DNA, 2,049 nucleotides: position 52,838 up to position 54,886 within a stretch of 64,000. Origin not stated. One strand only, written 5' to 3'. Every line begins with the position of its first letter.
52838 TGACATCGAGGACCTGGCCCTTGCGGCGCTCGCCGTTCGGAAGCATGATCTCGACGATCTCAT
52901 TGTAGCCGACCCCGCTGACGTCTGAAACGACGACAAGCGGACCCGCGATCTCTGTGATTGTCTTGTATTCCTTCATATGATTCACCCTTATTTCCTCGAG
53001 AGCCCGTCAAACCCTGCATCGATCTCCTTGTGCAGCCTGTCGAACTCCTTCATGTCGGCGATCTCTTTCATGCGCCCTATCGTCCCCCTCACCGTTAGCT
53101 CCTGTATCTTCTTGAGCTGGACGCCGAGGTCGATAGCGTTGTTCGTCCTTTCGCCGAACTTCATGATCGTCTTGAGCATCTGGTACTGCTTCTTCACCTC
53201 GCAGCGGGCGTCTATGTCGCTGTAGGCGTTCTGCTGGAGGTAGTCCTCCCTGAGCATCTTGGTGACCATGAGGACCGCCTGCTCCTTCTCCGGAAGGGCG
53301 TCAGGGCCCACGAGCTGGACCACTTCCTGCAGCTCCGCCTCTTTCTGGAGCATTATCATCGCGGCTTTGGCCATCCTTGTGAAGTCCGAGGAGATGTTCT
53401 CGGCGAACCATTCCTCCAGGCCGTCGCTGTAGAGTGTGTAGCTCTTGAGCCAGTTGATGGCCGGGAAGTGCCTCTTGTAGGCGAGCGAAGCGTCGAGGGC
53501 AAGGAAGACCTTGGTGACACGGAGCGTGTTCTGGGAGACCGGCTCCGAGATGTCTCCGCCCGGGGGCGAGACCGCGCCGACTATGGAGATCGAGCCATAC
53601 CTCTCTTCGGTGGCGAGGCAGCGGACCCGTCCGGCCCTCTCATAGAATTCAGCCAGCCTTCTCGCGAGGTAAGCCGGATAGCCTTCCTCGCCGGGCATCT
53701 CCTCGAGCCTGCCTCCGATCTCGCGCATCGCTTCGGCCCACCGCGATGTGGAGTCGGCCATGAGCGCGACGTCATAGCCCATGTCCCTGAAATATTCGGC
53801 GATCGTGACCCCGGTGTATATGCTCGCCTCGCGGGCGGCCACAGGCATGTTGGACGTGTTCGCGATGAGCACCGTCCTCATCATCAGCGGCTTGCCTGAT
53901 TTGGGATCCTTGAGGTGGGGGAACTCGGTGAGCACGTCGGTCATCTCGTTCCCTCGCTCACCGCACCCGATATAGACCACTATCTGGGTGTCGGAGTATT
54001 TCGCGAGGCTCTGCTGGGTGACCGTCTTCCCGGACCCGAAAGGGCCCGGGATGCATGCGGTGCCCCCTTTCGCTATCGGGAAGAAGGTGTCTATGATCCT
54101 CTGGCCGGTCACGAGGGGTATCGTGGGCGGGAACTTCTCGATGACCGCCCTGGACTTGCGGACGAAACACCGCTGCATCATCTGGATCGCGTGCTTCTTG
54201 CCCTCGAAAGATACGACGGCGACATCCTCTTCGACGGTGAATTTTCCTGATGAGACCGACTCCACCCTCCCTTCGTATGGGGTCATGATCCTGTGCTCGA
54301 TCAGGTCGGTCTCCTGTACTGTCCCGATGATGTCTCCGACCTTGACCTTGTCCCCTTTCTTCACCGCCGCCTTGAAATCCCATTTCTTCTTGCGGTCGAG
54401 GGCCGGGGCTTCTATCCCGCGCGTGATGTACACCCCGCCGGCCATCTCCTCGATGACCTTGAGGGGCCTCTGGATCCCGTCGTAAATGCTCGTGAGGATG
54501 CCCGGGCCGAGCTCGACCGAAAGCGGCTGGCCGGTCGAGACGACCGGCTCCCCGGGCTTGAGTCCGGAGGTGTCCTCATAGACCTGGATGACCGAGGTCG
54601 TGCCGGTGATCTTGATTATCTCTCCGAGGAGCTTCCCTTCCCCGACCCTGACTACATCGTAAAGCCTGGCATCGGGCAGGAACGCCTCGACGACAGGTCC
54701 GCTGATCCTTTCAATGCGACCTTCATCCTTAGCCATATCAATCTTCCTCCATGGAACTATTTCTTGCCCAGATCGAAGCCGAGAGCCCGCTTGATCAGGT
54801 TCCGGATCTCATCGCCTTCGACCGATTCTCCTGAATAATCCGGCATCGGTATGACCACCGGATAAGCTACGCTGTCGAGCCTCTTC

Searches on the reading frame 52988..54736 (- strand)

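Call 24: search_protein_families(library=ncbifam, max_evalue=0.00001, proteins=[window:52988-54736:-])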
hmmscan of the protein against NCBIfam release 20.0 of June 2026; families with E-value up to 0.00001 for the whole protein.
window:52988-54736:- (582 aa): 32 families (the best 25 are shown)
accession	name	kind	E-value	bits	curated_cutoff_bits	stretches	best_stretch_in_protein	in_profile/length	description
TIGR01043.1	ATP_syn_A_arch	equivalog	6.4e-282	936.2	972.15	1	5-572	2-571/580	ATP synthase subunit A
NF003220.0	PRK04192.1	subfamily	7.7e-264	876.4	470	1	4-573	3-577/588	V-type ATP synthase subunit A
NF011287.0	PRK14698.1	equivalog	1.7e-245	817.5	1238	2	238-581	670-1013/1017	V-type ATP synthase subunit A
TIGR01042.1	V-ATPase_V1_A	equivalog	1.2e-213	711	779.9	1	6-559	3-564/591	V-type ATPase subunit A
TIGR02546.1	III_secr_ATP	equivalog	2.5e-49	168.2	604.75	2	205-505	127-406/423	type III secretion system ATPase SctN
TIGR01026.1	fliI_yscN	subfamily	5.2e-47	160.6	379.5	2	181-504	120-422/440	FliI/YscN family ATPase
TIGR03497.1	FliI_clade2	equivalog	2.6e-45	155.1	629.8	2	195-524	108-412/413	flagellar protein export ATPase FliI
TIGR03496.1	FliI_clade1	equivalog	1.8e-44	152.2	619.1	1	194-511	107-405/414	flagellar protein export ATPase FliI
TIGR03498.1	FliI_clade3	equivalog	9.2e-42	143.2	587.45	1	197-522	113-415/418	flagellar protein export ATPase FliI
NF005295.0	PRK06820.1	equivalog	3.8e-38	131.6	690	2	207-474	146-392/440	EscN/YscN/HrcN family type III secretion system ATPase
NF003235.0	PRK04196.1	subfamily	7.2e-38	130.5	349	1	239-524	166-438/462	V-type ATP synthase subunit B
NF006012.0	PRK08149.1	equivalog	6.5e-37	127.5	594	1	182-507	112-416/431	type III secretion system ATPase SctN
NF005391.0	PRK06936.1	equivalog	2.4e-36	125.5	657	1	205-435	143-359/439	type III secretion system ATPase SctN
TIGR01039.1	atpD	equivalog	1.6e-34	119.5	462.85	1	186-527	106-430/462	F0F1 ATP synthase subunit beta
NF005765.0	PRK07594.1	equivalog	2.3e-33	115.6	715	2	203-432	134-349/433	EscN/YscN/HrcN family type III secretion system ATPase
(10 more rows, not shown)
